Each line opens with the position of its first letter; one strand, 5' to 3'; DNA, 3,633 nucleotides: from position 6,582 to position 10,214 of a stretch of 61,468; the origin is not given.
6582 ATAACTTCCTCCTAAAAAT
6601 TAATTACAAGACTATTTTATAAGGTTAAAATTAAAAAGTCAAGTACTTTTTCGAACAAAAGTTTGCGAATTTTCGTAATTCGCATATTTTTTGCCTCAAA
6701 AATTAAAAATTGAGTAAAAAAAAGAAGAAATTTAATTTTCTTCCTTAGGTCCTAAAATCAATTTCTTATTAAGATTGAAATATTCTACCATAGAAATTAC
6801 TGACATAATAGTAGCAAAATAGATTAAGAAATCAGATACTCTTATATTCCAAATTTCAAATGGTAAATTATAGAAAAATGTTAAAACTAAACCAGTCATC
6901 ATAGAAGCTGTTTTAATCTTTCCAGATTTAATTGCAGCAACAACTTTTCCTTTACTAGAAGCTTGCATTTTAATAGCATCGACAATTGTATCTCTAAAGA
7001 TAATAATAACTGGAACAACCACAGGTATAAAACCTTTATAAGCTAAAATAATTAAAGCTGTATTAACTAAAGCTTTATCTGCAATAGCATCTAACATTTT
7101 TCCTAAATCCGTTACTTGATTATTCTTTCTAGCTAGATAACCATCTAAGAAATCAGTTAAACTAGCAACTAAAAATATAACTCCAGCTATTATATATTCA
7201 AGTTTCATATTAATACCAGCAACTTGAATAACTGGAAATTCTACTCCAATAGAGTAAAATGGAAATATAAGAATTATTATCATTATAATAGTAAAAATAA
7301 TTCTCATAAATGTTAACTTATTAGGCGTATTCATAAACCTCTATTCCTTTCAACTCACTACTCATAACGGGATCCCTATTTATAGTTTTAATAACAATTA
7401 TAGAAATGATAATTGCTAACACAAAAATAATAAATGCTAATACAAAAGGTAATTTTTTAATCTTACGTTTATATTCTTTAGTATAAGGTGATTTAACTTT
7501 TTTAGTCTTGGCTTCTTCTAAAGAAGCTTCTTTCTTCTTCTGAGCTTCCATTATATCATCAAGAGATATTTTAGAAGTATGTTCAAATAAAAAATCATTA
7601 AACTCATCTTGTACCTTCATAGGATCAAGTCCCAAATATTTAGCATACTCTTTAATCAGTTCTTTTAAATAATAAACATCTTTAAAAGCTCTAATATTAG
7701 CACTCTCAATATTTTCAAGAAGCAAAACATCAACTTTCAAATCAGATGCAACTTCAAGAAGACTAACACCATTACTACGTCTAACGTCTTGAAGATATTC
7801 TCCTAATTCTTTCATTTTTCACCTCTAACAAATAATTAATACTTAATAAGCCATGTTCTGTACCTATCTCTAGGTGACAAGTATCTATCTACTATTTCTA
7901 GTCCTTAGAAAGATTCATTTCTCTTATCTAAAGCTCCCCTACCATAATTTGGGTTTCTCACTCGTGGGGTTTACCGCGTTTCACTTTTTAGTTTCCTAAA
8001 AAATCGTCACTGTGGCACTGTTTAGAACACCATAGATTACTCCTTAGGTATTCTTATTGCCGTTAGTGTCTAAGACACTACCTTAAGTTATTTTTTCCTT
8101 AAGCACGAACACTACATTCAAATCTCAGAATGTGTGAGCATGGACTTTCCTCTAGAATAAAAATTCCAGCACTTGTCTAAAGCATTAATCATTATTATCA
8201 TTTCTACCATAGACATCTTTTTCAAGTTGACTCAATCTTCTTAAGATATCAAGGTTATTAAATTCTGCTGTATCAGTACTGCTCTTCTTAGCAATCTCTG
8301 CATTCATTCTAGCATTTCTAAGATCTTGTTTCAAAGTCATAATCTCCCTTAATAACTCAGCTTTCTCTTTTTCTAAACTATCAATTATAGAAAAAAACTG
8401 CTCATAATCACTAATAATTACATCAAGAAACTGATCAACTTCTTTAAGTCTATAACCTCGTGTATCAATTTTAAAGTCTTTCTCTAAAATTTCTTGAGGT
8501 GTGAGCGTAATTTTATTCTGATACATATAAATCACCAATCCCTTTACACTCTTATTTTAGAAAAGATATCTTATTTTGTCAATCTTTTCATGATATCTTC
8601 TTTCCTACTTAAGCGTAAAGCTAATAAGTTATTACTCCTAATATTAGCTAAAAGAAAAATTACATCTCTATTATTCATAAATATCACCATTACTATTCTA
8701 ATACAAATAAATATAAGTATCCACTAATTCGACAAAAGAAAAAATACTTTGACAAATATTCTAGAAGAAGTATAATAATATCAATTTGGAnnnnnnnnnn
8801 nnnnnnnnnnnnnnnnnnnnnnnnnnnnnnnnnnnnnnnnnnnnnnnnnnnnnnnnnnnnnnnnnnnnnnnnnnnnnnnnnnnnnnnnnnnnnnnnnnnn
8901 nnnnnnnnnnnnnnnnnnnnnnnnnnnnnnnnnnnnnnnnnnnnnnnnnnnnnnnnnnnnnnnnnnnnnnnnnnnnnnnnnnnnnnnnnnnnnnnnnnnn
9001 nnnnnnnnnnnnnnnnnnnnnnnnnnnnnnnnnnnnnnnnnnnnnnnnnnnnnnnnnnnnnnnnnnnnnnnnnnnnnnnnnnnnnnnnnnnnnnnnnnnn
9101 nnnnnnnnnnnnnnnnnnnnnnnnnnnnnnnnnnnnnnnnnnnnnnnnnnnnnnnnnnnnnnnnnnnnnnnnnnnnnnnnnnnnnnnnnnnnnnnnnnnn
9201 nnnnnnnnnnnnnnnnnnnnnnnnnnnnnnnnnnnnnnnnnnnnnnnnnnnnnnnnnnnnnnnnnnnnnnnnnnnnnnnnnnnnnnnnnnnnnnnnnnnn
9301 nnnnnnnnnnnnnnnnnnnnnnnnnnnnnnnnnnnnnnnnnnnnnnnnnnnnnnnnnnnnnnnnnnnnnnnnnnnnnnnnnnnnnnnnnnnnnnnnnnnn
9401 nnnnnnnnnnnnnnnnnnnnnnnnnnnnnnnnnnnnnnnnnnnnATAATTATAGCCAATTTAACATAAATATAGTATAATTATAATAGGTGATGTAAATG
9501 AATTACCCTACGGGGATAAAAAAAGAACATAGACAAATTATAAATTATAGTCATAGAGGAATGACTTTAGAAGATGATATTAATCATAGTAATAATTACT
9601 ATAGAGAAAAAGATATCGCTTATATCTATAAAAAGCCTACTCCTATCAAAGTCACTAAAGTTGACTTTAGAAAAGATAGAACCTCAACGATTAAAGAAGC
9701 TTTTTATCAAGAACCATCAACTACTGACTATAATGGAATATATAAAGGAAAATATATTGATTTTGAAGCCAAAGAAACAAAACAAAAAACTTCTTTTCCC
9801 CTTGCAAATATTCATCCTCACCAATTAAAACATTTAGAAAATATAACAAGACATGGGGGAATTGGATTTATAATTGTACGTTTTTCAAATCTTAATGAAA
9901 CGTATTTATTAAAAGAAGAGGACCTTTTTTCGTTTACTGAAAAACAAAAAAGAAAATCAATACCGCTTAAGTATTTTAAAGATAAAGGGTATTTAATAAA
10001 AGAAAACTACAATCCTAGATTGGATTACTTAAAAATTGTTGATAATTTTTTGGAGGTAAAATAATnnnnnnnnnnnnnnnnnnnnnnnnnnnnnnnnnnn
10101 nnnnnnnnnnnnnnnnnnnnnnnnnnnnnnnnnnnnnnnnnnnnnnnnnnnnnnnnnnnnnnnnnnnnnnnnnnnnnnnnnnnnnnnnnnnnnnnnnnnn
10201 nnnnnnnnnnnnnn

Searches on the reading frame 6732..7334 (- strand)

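Call 19: search_protein_families(library=pfam, proteins=[window:6732-7334:-], max_evalue=0.001)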
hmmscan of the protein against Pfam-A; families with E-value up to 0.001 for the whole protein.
window:6732-7334:- (200 aa): 1 family
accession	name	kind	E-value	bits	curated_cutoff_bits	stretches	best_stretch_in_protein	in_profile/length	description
PF01066.26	CDP-OH_P_transf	-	3.3e-33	115.7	22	1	1-179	1-151/152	CDP-alcohol phosphatidyltransferase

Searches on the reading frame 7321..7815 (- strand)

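Call 19: search_protein_families(library=pfam, proteins=[window:7321-7815:-], max_evalue=0.001)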
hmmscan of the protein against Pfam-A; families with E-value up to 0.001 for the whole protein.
window:7321-7815:- (164 aa): 1 family
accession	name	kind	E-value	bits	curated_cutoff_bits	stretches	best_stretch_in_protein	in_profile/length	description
PF13413.12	HTH_25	-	3.2e-14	52.9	24.6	1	7-66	1-60/62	Helix-turn-helix domain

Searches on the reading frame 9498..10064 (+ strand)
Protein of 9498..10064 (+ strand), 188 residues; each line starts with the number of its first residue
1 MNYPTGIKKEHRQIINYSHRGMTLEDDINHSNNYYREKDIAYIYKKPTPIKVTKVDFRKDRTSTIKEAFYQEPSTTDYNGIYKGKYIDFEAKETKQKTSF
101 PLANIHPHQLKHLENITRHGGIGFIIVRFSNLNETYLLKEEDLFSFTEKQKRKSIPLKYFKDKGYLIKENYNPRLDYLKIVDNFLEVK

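Call 11: search_protein_families(library=pfam, proteins=[window:9498-10064:+], max_evalue=0.001)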
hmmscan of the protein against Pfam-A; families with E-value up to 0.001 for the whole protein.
window:9498-10064:+ (188 aa): 1 family
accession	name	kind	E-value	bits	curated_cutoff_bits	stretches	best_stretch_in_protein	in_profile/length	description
PF03838.20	RecU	-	2.5e-61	206.8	25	1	20-182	1-162/162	Recombination protein U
